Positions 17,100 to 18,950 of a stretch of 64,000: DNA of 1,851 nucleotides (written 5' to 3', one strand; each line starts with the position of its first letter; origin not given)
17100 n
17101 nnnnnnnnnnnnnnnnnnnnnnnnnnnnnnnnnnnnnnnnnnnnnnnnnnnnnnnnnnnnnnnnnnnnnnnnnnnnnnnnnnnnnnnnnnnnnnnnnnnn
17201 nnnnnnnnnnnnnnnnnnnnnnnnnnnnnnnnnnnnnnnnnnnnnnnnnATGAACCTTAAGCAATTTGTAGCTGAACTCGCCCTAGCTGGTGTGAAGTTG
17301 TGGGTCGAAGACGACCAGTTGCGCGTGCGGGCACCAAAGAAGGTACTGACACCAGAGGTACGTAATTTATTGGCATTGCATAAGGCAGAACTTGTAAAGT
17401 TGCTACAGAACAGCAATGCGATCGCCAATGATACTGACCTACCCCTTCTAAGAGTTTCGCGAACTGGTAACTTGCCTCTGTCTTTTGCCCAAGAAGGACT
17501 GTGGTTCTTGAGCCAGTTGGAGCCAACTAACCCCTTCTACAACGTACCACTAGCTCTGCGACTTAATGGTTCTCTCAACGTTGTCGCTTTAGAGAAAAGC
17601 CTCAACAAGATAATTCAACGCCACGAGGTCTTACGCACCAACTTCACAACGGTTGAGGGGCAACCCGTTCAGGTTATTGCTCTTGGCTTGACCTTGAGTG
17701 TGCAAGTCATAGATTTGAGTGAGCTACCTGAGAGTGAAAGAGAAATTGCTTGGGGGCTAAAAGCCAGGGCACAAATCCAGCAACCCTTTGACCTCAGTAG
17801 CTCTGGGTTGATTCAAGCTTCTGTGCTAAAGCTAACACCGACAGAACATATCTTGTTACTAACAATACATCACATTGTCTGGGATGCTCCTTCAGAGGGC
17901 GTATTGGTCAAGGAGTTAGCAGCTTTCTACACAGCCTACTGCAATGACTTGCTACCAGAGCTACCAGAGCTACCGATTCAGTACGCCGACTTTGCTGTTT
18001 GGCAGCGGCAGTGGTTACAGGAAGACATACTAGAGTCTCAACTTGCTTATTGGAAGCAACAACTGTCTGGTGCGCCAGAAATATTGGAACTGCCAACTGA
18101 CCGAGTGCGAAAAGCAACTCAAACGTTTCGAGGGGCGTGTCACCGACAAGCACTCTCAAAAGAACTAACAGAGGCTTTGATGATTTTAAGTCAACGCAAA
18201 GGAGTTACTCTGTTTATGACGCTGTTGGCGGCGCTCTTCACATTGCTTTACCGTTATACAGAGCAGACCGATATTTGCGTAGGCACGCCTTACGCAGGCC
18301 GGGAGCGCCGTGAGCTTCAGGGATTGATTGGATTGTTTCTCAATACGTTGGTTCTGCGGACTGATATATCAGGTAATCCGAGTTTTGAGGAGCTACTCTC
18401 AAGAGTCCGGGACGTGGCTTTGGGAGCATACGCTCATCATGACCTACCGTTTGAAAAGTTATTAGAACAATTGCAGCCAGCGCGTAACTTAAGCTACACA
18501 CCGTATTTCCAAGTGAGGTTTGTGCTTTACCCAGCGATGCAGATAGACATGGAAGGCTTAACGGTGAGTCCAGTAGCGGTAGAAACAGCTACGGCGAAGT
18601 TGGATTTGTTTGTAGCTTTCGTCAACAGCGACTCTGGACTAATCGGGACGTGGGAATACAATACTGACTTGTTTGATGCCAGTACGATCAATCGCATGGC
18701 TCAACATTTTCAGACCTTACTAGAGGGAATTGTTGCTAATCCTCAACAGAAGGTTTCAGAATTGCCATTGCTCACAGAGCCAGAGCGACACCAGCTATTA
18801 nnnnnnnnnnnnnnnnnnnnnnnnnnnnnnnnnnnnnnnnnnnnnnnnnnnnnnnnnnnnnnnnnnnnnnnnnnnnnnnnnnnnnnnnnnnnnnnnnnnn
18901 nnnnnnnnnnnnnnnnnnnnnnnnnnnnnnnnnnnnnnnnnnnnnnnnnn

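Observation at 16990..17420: TubC-type N-terminal docking domain on the NRPS, and an ATGA-coupled upstream ORF stump cut by the ISAs1 element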

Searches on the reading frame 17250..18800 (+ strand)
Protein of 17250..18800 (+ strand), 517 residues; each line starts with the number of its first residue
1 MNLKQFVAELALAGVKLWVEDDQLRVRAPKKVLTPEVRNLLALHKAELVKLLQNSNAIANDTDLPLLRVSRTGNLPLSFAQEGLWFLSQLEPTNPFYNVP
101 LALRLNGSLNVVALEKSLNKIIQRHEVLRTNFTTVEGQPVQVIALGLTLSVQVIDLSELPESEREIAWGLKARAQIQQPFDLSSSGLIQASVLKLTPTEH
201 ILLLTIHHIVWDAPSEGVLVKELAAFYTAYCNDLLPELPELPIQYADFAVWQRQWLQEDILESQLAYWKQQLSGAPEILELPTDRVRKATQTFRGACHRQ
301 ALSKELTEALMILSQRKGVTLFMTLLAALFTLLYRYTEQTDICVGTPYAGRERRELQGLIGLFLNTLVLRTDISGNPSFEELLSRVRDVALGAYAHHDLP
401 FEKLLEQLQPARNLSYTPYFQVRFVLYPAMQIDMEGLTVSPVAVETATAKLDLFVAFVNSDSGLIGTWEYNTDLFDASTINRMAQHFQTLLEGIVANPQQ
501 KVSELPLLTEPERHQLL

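Call 14: find_homologous_proteins(query=window:17250-18800:+)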
Query window:17250-18800:+ (517 aa): 7374 proteins with E <= 0.001 among 8000 candidates; the best 120 are listed.
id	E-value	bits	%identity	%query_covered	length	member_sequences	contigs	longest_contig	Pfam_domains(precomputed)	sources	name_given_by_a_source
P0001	9.5e-263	891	79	100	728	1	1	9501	PF00668.26,PF18563.7,PF00501.35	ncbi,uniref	ncbi:non-ribosomal peptide synthetase, partial [Scytonema sp. PRP1]|uniref:non-ribosomal peptide syn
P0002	8.3e-227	772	83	84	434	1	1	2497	PF00668.26,PF18563.7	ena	-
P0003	2.9e-215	734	48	82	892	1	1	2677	PF00668.26,PF00550.32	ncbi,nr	ncbi:MAG TPA: condensation domain-containing protein, partial [Thermoanaerobaculia bacterium]|nr:con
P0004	3.7e-206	704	66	100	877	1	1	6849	PF00668.26,PF02668.23,PF18563.7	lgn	-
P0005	1.2e-197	676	62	100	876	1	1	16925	PF00668.26,PF18563.7,PF00501.35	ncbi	ncbi:MAG TPA: condensation domain-containing protein, partial [Leptolyngbyaceae cyanobacterium]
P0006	2.3e-197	675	62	100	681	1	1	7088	PF00668.26,PF18563.7,PF00501.35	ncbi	ncbi:AMP-binding protein, partial [Nostoc sp. UCD121]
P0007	2.4e-197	675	62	100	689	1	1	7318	PF00668.26,PF18563.7,PF00501.35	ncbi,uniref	ncbi:condensation domain-containing protein, partial [Nostoc sp. UCD120]|uniref:non-ribosomal peptid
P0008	1.1e-192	660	61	98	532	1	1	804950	PF00668.26,PF18563.7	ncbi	ncbi:MAG: condensation domain-containing protein [Microcoleus sp.]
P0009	1.8e-189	649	62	96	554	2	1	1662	PF00668.26,PF18563.7,PF00501.35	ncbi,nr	ncbi:AMP-binding protein, partial [Nostoc sp. UCD122]|nr:AMP-binding protein [Nostoc sp. UCD122]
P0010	6.2e-188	644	60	100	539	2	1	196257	PF00668.26,PF18563.7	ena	-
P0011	7.0e-187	640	61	100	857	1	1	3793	PF00668.26,PF18563.7,PF00501.35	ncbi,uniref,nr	ncbi:condensation domain-containing protein [Microcoleus vaginatus]|uniref:condensation domain-conta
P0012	3.6e-186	638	59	100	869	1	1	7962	PF00668.26,PF18563.7,PF00501.35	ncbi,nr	ncbi:MAG: condensation domain-containing protein, partial [Rhizonema sp. PD38]|nr:condensation domai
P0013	1.8e-183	629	50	87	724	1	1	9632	PF00668.26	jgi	jgi:non-ribosomal peptide synthetase component F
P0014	3.4e-183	628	58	100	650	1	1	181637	PF00668.26,PF18563.7,PF00501.35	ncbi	ncbi:AMP-binding protein, partial [Scytonema tolypothrichoides VB-61278]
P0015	7.1e-179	614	63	91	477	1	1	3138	PF00668.26,PF18563.7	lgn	-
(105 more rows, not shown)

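Call 15: find_encoding_contigs(protein=P0001, flank=10000, max_places=4)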
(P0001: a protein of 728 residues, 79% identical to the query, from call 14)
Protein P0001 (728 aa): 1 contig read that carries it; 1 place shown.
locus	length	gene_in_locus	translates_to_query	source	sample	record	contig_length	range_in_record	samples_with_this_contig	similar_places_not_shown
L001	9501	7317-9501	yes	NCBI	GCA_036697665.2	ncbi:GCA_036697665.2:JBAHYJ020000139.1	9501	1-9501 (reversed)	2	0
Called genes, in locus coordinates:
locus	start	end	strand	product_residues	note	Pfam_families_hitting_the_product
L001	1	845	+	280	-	PF00501:AMP-binding, PF13193:AMP-binding_C (faint)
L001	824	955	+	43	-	-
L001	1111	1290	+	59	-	-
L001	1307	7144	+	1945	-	PF00109:ketoacyl-synt, PF02801:Ketoacyl-synt_C, PF16197:KAsynt_C_assoc, PF22336:RhiE-like_linker, PF22621:CurL-like_PKS_C, PF00698:Acyl_transf_1, PF13489:Methyltransf_23, PF13847:Methyltransf_31, +8 more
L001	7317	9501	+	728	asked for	PF18563:TubC_N, PF00668:Condensation, PF00501:AMP-binding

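Call 16: find_encoding_contigs(protein=P0002, flank=10000, max_places=4)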
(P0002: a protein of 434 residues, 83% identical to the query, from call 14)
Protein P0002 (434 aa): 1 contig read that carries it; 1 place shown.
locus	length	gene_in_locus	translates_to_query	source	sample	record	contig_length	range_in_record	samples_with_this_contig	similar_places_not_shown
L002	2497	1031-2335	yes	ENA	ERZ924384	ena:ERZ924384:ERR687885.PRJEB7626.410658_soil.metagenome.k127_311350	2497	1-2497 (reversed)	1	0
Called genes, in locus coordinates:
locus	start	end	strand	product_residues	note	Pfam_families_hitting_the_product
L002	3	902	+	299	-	?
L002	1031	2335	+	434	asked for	PF18563:TubC_N, PF00668:Condensation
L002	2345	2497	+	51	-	?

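Call 17: find_encoding_contigs(protein=P0005, flank=10000, max_places=4)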
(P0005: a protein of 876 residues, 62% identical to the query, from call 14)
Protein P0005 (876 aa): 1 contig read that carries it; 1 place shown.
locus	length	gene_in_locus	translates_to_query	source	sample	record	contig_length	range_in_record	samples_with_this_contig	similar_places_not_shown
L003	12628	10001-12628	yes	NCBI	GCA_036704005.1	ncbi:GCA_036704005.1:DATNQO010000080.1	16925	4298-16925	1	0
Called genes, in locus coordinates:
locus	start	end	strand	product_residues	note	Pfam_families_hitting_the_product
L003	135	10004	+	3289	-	PF00668:Condensation, PF00501:AMP-binding, PF13193:AMP-binding_C, PF00550:PP-binding, PF00109:ketoacyl-synt, PF02801:Ketoacyl-synt_C, PF16197:KAsynt_C_assoc, PF22336:RhiE-like_linker, +17 more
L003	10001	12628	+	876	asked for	PF18563:TubC_N, PF00668:Condensation, PF00501:AMP-binding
